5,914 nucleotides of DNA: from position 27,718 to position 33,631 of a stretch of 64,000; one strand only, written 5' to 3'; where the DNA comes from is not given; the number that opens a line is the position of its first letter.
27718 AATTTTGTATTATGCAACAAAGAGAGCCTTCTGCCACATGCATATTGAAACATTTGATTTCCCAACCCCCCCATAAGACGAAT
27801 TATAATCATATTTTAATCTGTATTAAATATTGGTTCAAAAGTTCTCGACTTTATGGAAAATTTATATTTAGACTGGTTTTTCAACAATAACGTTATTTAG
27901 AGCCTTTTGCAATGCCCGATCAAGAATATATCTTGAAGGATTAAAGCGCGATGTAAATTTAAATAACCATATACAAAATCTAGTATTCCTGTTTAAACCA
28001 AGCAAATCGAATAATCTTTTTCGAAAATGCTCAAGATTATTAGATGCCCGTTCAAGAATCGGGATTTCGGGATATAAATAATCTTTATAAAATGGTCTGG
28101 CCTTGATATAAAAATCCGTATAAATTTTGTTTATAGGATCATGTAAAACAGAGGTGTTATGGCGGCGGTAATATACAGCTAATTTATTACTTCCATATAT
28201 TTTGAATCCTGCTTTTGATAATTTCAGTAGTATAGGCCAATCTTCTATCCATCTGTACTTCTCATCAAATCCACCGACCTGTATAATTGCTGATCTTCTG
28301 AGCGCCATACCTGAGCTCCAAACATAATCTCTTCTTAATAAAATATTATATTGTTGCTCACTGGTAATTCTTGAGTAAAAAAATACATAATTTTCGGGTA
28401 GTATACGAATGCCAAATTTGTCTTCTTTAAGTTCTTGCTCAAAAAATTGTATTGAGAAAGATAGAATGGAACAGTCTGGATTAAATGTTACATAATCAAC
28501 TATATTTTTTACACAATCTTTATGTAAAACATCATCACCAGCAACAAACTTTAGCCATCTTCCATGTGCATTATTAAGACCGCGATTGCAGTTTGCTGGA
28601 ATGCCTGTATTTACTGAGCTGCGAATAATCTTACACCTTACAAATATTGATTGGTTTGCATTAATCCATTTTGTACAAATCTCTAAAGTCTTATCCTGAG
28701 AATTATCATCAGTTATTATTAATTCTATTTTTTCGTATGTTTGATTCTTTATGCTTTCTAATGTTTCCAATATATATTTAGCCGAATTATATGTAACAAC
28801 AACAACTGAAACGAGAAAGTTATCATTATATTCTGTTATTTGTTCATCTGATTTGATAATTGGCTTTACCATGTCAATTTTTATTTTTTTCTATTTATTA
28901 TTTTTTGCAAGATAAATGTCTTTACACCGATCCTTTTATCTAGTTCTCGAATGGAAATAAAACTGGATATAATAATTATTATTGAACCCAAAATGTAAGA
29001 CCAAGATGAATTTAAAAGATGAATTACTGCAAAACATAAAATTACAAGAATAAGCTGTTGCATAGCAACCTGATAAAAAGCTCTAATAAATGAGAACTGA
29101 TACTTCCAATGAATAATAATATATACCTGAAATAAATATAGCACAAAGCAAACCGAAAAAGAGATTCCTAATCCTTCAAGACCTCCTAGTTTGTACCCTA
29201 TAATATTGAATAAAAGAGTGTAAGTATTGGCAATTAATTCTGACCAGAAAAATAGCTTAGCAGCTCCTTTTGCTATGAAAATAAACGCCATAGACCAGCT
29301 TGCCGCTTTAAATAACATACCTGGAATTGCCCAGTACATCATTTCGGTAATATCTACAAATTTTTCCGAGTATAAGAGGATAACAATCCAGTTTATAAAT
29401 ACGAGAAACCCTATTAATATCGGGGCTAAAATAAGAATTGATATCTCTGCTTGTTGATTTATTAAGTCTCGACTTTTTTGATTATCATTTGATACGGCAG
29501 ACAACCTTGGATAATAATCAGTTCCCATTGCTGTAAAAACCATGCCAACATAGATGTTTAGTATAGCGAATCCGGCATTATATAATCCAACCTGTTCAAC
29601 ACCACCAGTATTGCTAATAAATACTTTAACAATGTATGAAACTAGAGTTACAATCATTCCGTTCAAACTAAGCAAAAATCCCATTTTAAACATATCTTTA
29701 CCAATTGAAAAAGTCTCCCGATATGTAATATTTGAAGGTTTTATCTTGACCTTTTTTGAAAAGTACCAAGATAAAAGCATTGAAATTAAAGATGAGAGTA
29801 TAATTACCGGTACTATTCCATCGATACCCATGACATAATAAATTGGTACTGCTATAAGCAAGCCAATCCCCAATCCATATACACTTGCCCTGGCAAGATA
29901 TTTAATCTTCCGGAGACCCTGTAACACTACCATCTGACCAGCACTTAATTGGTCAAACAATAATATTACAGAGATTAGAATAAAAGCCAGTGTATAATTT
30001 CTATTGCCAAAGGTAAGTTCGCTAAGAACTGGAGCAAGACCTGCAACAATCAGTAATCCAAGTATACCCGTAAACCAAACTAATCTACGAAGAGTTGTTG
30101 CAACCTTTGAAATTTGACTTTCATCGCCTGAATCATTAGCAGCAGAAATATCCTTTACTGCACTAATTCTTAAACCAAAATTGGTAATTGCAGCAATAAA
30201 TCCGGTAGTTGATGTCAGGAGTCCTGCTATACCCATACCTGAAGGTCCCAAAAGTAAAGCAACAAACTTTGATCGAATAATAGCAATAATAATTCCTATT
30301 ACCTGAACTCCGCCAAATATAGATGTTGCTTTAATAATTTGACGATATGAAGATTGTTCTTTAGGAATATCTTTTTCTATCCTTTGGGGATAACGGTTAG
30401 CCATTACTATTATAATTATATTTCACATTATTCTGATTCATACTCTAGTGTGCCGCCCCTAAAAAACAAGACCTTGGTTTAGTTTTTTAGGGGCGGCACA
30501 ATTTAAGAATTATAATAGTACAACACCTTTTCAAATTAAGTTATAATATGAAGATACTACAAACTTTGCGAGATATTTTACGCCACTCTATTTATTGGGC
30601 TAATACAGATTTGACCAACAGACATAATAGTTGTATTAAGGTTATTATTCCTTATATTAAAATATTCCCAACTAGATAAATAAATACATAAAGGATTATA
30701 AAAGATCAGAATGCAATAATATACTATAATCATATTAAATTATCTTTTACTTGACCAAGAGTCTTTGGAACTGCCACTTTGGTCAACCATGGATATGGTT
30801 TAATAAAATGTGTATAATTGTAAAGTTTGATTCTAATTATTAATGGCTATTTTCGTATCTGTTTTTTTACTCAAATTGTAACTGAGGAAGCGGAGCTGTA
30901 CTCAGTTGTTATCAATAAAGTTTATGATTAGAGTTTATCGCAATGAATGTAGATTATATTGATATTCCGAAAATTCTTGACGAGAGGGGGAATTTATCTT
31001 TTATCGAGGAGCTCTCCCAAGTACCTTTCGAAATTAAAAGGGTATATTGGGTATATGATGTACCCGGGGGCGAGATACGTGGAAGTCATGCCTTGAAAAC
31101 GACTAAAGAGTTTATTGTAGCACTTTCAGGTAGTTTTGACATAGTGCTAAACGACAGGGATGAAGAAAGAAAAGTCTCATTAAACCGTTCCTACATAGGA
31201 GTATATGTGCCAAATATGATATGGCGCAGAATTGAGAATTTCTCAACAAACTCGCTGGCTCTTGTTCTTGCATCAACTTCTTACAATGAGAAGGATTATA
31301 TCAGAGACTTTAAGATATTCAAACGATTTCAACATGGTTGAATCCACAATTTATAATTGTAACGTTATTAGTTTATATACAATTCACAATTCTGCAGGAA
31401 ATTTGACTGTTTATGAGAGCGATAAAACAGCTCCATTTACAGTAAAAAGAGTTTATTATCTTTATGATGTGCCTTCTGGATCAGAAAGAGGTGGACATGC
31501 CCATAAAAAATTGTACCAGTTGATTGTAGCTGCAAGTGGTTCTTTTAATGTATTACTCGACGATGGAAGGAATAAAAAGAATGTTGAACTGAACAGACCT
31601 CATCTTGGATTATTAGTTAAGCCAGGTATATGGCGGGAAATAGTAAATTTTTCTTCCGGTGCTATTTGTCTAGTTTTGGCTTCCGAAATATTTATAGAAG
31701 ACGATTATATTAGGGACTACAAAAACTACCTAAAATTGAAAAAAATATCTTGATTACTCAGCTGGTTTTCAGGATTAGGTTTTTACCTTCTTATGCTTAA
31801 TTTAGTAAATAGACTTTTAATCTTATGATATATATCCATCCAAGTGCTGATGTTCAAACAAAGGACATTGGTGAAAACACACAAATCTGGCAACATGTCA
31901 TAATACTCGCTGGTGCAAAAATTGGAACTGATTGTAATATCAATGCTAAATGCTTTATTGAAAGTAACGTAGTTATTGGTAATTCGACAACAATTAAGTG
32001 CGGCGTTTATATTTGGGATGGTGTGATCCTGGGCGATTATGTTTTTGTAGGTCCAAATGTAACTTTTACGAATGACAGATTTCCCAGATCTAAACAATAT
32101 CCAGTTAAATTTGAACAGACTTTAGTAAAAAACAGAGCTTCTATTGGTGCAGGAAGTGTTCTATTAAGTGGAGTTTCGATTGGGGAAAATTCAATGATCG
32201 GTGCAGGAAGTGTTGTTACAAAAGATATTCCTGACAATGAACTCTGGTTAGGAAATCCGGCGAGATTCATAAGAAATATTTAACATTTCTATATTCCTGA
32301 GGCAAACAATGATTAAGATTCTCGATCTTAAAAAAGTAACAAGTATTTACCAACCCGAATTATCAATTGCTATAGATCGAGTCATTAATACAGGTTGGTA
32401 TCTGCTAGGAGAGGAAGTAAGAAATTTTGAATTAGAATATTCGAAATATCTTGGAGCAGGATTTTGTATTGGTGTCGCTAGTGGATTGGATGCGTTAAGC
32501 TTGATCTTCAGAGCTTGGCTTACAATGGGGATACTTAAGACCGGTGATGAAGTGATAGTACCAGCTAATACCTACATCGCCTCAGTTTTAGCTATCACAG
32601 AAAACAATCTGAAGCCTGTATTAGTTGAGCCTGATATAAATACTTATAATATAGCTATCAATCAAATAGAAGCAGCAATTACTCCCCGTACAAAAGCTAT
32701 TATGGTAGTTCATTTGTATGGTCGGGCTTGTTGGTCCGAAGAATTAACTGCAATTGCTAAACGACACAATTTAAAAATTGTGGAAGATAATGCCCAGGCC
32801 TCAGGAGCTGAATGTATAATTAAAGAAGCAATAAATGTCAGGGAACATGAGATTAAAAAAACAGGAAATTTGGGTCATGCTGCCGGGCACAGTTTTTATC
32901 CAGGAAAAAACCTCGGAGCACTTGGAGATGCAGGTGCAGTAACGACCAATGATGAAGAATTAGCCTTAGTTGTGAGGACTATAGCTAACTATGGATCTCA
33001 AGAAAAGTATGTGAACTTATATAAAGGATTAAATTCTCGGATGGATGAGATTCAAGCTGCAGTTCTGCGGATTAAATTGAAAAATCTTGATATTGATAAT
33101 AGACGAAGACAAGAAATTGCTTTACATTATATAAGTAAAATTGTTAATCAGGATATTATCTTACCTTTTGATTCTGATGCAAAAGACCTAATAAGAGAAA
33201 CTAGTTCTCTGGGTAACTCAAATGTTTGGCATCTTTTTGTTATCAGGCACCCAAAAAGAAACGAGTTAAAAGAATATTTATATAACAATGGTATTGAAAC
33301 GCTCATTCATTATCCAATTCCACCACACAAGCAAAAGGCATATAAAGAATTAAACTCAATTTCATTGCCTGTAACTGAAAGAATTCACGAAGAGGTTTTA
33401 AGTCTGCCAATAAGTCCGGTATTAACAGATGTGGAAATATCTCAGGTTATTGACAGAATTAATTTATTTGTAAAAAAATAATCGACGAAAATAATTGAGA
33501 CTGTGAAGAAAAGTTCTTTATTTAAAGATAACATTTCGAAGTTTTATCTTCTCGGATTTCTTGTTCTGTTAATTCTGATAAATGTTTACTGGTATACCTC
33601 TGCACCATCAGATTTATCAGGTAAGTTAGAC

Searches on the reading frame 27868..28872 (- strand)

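Call 14: search_protein_families(library=pfam, proteins=[window:27868-28872:-], max_evalue=0.0001)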
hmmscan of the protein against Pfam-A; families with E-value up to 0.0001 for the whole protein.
window:27868-28872:- (334 aa): 4 families
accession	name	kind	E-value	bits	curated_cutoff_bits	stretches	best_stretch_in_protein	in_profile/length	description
PF00535.33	Glycos_transf_2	-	1.9e-30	106.4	23.3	1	22-196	1-164/168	Glycosyl transferase family 2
PF10111.15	Glyco_tranf_2_2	-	3e-16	60.1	27.3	1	22-242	1-222/276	Glycosyltransferase like family 2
PF13641.12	Glyco_tranf_2_3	-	2.8e-14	54.1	27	1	21-234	3-210/230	Glycosyltransferase like family 2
PF13632.12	Glyco_trans_2_3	-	2.2e-05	24.8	27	1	112-226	7-114/198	Glycosyl transferase family group 2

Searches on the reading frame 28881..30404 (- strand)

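Call 14: search_protein_families(library=pfam, proteins=[window:28881-30404:-], max_evalue=0.0001)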
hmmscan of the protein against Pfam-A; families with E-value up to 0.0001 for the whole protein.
window:28881-30404:- (507 aa): 3 families
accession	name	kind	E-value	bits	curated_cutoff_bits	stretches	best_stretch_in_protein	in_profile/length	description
PF13440.11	Polysacc_synt_3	-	7.6e-20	71.8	23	1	48-352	2-291/293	Polysaccharide biosynthesis protein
PF01943.22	Polysacc_synt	-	3.6e-18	66.4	28.2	1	25-303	3-272/274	Polysaccharide biosynthesis protein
PF03023.19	MurJ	-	1.6e-05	24.1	27.4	1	99-479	60-449/451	Lipid II flippase MurJ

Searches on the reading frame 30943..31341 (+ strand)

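Call 14: search_protein_families(library=pfam, proteins=[window:30943-31341:+], max_evalue=0.0001)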
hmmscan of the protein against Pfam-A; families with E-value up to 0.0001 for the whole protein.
window:30943-31341:+ (132 aa): 1 family
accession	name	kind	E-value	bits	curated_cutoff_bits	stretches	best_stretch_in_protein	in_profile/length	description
PF05523.17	FdtA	-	6.9e-50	168.7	23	1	1-129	1-129/131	WxcM-like, C-terminal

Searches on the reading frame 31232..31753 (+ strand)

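Call 14: search_protein_families(library=pfam, proteins=[window:31232-31753:+], max_evalue=0.0001)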
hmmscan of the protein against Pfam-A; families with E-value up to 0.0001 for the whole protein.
window:31232-31753:+ (173 aa): 1 family
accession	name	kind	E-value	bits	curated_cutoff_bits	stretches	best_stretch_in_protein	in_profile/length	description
PF05523.17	FdtA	-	1.7e-51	173.9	23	1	42-170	2-130/131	WxcM-like, C-terminal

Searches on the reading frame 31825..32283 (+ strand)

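Call 14: search_protein_families(library=pfam, proteins=[window:31825-32283:+], max_evalue=0.0001)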
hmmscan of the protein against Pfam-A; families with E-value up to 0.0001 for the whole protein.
window:31825-32283:+ (152 aa): 3 families
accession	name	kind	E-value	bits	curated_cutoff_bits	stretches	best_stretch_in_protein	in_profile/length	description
PF00132.30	Hexapep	-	1.3e-25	88.4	27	3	101-133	4-36/36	Bacterial transferase hexapeptide (six repeats)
PF25084.1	LbH_EIF2B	-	3.6e-10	40.2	54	1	7-80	33-104/105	EIF2B subunit epsilon LbH domain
PF14602.12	Hexapep_2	-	1.9e-07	31.1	27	1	105-133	8-34/34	Hexapeptide repeat of succinyl-transferase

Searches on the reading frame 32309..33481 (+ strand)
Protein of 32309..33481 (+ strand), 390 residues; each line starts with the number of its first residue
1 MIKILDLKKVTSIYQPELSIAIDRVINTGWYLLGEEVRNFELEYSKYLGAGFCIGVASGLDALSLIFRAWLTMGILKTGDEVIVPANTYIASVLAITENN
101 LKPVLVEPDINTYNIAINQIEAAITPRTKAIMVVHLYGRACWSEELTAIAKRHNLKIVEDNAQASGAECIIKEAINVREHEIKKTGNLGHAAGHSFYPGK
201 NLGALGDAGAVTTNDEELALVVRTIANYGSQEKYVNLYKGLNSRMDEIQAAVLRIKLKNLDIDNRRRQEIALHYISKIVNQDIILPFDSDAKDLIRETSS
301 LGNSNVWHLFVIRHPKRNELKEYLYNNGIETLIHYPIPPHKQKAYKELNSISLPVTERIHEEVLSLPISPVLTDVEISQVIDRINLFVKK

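Call 14: search_protein_families(library=pfam, proteins=[window:32309-33481:+], max_evalue=0.0001)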
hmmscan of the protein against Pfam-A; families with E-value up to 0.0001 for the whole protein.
window:32309-33481:+ (390 aa): 1 family
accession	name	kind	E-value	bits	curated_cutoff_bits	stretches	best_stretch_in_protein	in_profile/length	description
PF01041.23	DegT_DnrJ_EryC1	-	7e-96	322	19.8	1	21-384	10-359/360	DegT/DnrJ/EryC1/StrS aminotransferase family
